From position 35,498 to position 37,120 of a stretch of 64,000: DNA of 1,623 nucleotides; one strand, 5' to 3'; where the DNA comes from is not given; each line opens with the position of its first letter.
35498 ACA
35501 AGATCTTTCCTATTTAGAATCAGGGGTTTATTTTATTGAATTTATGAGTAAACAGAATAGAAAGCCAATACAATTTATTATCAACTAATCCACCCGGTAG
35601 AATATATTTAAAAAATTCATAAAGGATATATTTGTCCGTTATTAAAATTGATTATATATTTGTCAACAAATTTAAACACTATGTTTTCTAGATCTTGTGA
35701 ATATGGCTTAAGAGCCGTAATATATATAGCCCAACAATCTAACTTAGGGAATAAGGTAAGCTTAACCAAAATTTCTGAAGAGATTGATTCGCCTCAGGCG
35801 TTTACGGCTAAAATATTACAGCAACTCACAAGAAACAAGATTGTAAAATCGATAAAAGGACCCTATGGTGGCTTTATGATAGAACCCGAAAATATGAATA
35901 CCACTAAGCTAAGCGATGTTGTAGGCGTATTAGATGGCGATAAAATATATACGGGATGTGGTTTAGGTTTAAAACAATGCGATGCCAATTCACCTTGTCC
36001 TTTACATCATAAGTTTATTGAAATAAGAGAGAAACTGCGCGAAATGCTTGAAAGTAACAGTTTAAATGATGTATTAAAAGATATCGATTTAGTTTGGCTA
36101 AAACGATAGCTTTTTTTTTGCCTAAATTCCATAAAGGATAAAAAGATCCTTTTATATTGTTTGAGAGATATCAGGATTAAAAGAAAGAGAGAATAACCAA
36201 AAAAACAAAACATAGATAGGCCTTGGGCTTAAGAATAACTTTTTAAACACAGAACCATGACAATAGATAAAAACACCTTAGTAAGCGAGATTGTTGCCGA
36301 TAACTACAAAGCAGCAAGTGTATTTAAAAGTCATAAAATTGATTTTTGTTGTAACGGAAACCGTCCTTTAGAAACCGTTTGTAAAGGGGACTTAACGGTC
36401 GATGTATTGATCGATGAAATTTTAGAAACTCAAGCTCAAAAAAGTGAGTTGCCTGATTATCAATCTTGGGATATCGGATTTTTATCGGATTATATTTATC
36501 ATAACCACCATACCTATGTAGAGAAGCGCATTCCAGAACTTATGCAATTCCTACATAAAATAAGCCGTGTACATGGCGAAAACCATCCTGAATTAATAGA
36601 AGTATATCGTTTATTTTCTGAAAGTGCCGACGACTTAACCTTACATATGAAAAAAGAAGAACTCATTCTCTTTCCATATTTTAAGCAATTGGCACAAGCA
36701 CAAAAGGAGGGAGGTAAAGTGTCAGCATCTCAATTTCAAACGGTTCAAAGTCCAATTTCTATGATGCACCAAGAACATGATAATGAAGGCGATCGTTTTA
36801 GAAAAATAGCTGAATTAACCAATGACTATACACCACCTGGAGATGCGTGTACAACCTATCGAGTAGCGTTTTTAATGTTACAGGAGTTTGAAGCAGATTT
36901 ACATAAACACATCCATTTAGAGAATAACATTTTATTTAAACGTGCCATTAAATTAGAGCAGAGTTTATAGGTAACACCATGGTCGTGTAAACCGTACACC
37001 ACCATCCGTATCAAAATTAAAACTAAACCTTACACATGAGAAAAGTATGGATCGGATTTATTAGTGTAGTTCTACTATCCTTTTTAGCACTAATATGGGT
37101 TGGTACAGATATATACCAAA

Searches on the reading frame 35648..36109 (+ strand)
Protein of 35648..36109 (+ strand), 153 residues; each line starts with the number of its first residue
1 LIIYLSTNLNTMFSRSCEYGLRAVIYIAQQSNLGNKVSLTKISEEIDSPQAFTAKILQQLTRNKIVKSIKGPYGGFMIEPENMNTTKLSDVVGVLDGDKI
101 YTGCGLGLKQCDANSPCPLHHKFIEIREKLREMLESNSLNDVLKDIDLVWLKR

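Call 6: search_protein_families(library=pfam, proteins=[window:35648-36109:+], max_evalue=0.01)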
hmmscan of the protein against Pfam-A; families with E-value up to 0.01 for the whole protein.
window:35648-36109:+ (153 aa): 1 family
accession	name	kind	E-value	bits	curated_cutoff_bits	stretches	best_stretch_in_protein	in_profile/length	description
PF02082.26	Rrf2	-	1.3e-23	84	30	1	14-145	2-132/132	Iron-dependent Transcriptional regulator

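Call 7: search_protein_families(library=ncbifam, proteins=[window:35648-36109:+], max_evalue=0.01)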
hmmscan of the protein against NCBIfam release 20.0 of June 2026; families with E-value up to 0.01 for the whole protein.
window:35648-36109:+ (153 aa): 7 families
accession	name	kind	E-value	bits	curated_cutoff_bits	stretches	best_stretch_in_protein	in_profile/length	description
TIGR00738.1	rrf2_super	superfamily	2e-24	86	73.3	1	12-144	2-132/132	Rrf2 family transcriptional regulator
TIGR02010.1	IscR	equivalog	1.9e-16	60.1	207.55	1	18-145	8-132/135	Fe-S cluster assembly transcriptional regulator IscR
TIGR02944.1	suf_reg_Xantho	equivalog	4.3e-13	49.8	110.65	1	14-142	5-130/130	SUF system Fe-S cluster assembly regulator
NF047409.1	Cys_reg_CymR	equivalog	1.2e-11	44.9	195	1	16-144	6-125/139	cysteine metabolism transcriptional regulator CymR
NF008240.0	PRK11014.1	equivalog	1.7e-10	41.1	182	1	17-145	7-130/141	nitric oxide-sensing transcriptional repressor NsrR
NF008110.0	PRK10857.1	equivalog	4.2e-09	36.4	275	1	17-147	7-134/164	Fe-S cluster assembly transcriptional regulator IscR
NF008886.0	PRK11920.1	equivalog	5.4e-08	32.7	193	1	14-145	4-124/153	iron-responsive transcriptional regulator RirA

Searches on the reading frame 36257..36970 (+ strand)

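Call 6: search_protein_families(library=pfam, proteins=[window:36257-36970:+], max_evalue=0.01)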
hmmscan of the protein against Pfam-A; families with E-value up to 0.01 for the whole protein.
window:36257-36970:+ (237 aa): 2 families
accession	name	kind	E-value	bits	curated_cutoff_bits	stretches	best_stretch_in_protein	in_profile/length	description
PF01814.28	Hemerythrin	-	3.9e-16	60.1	25.3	1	80-229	5-126/127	Hemerythrin HHE cation binding domain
PF04405.19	ScdA_N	-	7.4e-16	58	32.5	1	6-57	2-54/56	Domain of Unknown function (DUF542)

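Call 7: search_protein_families(library=ncbifam, proteins=[window:36257-36970:+], max_evalue=0.01)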
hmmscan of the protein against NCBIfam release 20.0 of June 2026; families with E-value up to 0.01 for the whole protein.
window:36257-36970:+ (237 aa): 4 families
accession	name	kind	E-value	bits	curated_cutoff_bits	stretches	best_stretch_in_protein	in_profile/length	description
TIGR03652.1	FeS_repair_RIC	equivalog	6.1e-69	232.1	204.7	1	9-230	1-216/216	iron-sulfur cluster repair di-iron protein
NF008221.0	PRK10992.1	equivalog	3.2e-45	154.3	254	1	8-232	7-218/220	iron-sulfur cluster repair protein YtfE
NF009777.0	PRK13276.1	equivalog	7e-41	140.5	259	1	3-229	2-222/224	iron-sulfur cluster repair di-iron protein ScdA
NF041614.1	FeSrepair_DnrN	equivalog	4.9e-21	75.6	300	1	77-231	16-155/157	iron-sulfur cluster repair protein DnrN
